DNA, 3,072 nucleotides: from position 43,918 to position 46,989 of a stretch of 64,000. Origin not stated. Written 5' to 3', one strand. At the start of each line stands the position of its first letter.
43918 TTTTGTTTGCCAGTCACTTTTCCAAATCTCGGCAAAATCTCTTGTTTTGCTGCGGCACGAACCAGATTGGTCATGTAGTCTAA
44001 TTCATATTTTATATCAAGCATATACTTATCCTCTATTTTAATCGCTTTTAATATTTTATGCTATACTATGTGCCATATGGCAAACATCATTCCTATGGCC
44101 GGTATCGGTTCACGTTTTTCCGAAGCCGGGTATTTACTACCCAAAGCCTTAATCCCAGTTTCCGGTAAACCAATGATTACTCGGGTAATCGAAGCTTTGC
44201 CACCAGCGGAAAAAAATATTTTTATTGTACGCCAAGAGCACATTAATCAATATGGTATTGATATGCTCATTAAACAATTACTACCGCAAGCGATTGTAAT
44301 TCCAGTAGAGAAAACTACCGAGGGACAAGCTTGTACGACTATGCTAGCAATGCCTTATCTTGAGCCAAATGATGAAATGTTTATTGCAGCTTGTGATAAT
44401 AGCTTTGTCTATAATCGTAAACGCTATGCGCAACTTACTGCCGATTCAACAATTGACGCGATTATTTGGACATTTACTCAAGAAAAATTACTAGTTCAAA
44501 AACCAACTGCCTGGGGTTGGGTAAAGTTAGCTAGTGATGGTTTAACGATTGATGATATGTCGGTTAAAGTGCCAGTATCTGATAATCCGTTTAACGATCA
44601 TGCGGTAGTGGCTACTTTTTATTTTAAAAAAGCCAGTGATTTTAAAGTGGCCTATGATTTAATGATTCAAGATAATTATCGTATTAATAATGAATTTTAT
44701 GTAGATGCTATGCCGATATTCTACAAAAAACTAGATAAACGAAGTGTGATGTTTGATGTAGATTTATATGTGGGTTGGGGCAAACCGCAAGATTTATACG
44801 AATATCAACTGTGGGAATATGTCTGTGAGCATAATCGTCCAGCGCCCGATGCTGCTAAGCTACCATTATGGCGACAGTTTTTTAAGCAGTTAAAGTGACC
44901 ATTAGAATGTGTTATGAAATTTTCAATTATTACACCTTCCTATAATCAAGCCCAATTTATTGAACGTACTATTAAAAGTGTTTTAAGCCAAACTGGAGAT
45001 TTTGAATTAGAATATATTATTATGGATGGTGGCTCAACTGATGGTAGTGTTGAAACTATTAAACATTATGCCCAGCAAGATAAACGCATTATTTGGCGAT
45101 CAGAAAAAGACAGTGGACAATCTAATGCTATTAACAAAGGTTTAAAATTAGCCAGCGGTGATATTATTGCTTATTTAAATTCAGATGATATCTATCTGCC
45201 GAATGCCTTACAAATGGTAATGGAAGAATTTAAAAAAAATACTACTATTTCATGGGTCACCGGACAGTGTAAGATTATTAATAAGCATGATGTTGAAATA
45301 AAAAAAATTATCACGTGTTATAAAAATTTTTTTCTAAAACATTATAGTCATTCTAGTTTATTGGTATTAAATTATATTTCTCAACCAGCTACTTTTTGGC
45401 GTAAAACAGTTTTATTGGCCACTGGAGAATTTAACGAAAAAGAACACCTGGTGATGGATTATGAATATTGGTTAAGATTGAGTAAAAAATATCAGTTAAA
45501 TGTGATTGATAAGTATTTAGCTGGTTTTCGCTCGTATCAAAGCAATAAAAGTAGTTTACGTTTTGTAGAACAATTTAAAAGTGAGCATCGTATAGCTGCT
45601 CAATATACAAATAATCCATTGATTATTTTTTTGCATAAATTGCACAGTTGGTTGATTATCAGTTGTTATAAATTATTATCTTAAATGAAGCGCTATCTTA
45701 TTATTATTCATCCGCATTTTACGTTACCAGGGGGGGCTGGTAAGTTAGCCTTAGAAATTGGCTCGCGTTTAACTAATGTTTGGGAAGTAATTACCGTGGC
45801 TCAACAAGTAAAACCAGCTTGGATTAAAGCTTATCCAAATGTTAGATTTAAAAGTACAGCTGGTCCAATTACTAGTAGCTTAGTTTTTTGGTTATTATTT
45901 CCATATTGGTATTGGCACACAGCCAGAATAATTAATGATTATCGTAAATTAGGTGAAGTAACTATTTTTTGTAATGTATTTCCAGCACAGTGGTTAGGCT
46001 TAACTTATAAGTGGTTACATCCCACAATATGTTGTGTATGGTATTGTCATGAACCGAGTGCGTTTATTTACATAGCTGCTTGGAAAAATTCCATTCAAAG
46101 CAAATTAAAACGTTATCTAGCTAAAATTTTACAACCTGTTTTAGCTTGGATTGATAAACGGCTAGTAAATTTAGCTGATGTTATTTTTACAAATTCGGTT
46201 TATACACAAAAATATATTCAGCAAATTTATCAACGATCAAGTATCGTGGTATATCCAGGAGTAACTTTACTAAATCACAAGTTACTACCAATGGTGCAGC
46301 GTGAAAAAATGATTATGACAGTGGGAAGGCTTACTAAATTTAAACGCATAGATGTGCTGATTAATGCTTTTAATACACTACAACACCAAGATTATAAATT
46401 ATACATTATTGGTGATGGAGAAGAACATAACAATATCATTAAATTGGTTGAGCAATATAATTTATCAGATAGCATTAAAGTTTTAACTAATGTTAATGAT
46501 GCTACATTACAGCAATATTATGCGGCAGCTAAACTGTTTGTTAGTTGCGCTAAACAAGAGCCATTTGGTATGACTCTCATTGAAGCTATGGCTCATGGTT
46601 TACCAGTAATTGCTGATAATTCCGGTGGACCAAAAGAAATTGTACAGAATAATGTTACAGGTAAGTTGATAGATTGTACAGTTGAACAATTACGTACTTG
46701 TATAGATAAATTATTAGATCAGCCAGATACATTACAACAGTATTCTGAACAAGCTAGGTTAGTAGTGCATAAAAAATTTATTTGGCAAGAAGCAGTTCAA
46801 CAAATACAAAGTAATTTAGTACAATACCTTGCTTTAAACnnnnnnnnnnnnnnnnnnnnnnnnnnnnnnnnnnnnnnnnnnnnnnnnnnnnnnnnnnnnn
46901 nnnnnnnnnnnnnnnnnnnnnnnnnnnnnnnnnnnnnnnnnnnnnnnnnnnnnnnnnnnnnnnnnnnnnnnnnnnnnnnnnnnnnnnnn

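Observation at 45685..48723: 1012-aa GT4-FkbM methyltransferase-GT4 single polypeptide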

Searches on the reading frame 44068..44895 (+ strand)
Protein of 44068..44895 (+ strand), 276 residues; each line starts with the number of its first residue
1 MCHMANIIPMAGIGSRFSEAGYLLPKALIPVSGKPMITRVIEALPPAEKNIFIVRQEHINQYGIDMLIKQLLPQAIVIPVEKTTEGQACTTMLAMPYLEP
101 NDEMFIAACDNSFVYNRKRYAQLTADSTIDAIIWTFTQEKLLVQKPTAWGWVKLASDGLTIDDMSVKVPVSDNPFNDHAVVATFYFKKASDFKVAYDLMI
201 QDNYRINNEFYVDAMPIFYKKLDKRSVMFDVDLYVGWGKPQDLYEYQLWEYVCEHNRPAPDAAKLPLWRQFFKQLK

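Call 8: search_protein_families(library=pfam, proteins=[window:44068-44895:+], max_evalue=0.001)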
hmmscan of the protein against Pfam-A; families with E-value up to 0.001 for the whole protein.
window:44068-44895:+ (276 aa): 1 family
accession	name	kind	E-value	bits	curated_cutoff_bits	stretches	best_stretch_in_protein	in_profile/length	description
PF12804.13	NTP_transf_3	-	3.5e-09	37.5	27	1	7-114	2-99/160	MobA-like NTP transferase domain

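Call 38: search_protein_families(library=ncbifam, proteins=[window:44068-44895:+], max_evalue=0.00001)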
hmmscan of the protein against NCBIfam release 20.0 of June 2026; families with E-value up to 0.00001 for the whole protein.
window:44068-44895:+ (276 aa): 5 families
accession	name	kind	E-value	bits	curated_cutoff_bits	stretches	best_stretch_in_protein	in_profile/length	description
TIGR01208.1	rmlA_long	equivalog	3.2e-08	32.9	320.25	1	7-189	3-177/353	glucose-1-phosphate thymidylyltransferase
TIGR03992.1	Arch_glmU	subfamily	1.9e-06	27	292.1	1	4-157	1-144/393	bifunctional sugar-1-phosphate nucleotidylyltransferase/acetyltransferase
NF010937.0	PRK14357.1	equivalog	2.5e-06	26.6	658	1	4-117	1-105/448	bifunctional UDP-N-acetylglucosamine diphosphorylase/glucosamine-1-phosphate N-acetyltransferase GlmU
NF041173.1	Sug_nt_acttase_Thmprot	equivalog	4.9e-06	25.7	600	1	4-247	1-224/405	bifunctional sugar-1-phosphate nucleotidylyltransferase/acetyltransferase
NF041313.1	UDPGP_AglF_Halo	equivalog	8.6e-06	25.4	400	1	4-186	1-173/234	UTP--glucose-1-phosphate uridylyltransferase AglF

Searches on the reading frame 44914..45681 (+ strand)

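Call 8: search_protein_families(library=pfam, proteins=[window:44914-45681:+], max_evalue=0.001)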
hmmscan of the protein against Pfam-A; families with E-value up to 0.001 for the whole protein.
window:44914-45681:+ (256 aa): 3 families
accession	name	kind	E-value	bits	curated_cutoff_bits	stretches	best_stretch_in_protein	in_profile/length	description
PF00535.33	Glycos_transf_2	-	4.8e-31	108.4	23.3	1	4-128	1-124/168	Glycosyl transferase family 2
PF13641.12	Glyco_tranf_2_3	-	5.9e-12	46.5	27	1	3-191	3-196/230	Glycosyltransferase like family 2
PF10111.15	Glyco_tranf_2_2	-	6.8e-11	42.6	27.3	1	9-195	6-205/276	Glycosyltransferase like family 2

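Call 38: search_protein_families(library=ncbifam, proteins=[window:44914-45681:+], max_evalue=0.00001)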
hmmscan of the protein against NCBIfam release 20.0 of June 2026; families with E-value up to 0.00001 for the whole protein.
window:44914-45681:+ (256 aa): 21 families
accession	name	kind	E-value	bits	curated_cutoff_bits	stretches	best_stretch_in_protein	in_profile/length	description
NF047683.1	TeichurnBiosyTuaG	equivalog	4.3e-24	85.5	400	1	3-138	8-142/252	teichuronic acid biosynthesis protein TuaG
NF007482.0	PRK10073.1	equivalog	2.1e-19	69.7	423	1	2-109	7-113/334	glycosyltransferase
TIGR03937.1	PgaC_IcaA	equivalog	9.8e-19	67.6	422.3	1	3-127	47-171/407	poly-beta-1,6-N-acetyl-D-glucosamine synthase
NF050050.1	ProtGlycPglI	equivalog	2.3e-16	60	500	1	2-125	3-125/306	GalNAc(5)-diNAcBac-PP-undecaprenol beta-1,3-glucosyltransferase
TIGR04283.1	glyco_like_mftF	equivalog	4.8e-15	55.7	182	1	4-202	2-182/221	TIGR04283 family arsenosugar biosynthesis glycosyltransferase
TIGR04009.1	wcaE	equivalog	8.1e-15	54.8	369.2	1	1-111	1-112/248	colanic acid biosynthesis glycosyltransferase WcaE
NF053739.1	GlytfEpsEBac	equivalog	3.1e-14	52.6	450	1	2-111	2-112/265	glycosyltransferase EpsE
TIGR03111.1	glyc2_xrt_Gpos1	hypoth_equivalog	1.9e-12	46.7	363.95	1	4-132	52-179/439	TIGR03111 family XrtG-associated glycosyltransferase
NF047588.1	GlcsyltransPgfSStrep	equivalog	8.5e-12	44.9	500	1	1-110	1-114/308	glycosyltransferase PgfS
NF041875.1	EPS_EpsD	equivalog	1.3e-11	44.5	370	1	4-191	2-191/325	exopolysaccharide biosynthesis glycosyltransferase EpsD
TIGR03965.1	mycofact_glyco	equivalog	1.4e-11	44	280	1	4-127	77-199/467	mycofactocin biosynthesis glycosyltransferase MftF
NF007453.0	PRK10018.1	equivalog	4e-10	39.8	382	1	3-193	8-193/280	colanic acid biosynthesis glycosyltransferase WcaA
NF038302.1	EPS_HpsE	equivalog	8.5e-10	38.1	300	1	1-118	1-123/307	hormogonium polysaccharide biosynthesis glycosyltransferase HpsE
TIGR04017.1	WcaA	equivalog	1.9e-09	37.5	495.75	1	4-189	8-188/279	colanic acid biosynthesis glycosyltransferase WcaA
NF041394.1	GtaseAglG_Halo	equivalog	2.5e-09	36.8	440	1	1-113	1-114/304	glucosyl-dolichyl phosphate glucuronosyltransferase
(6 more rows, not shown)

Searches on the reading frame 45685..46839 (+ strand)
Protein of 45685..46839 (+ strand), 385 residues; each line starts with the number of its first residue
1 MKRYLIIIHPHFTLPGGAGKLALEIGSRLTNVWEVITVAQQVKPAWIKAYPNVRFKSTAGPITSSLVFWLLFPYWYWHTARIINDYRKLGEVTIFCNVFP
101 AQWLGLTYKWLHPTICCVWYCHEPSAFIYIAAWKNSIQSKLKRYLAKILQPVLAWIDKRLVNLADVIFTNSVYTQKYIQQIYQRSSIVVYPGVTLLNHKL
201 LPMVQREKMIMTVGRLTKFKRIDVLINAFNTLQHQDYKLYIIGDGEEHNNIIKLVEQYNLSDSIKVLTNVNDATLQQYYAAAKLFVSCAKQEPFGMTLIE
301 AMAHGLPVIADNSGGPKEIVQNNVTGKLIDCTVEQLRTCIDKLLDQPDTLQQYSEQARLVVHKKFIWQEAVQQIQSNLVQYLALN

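Call 28: search_protein_families(library=pfam, proteins=[window:45685-46839:+], max_evalue=10)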
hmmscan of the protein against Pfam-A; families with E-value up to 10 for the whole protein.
window:45685-46839:+ (385 aa): 6 families
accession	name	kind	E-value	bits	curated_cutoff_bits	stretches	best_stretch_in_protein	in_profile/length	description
PF00534.26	Glycos_transf_1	-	1.8e-42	145.2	26.4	1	205-358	13-170/172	Glycosyl transferases group 1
PF13692.12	Glyco_trans_1_4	-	2e-32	112.8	27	2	208-345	2-141/142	Glycosyl transferases group 1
PF20706.3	GT4-conflict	-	9.5e-11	41.7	26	1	187-373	175-384/385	Family 4 Glycosyltransferase in conflict systems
PF13439.12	Glyco_transf_4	-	6.9e-08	33.1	28.5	1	15-193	1-166/170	Glycosyltransferase Family 4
PF13524.12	Glyco_trans_1_2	-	4.4e-07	30.4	25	1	235-375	13-143/144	Glycosyl transferase-like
PF22727.1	NCH2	-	0.015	15.9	27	1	256-291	43-77/96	NACHT C-terminal Helical domain 2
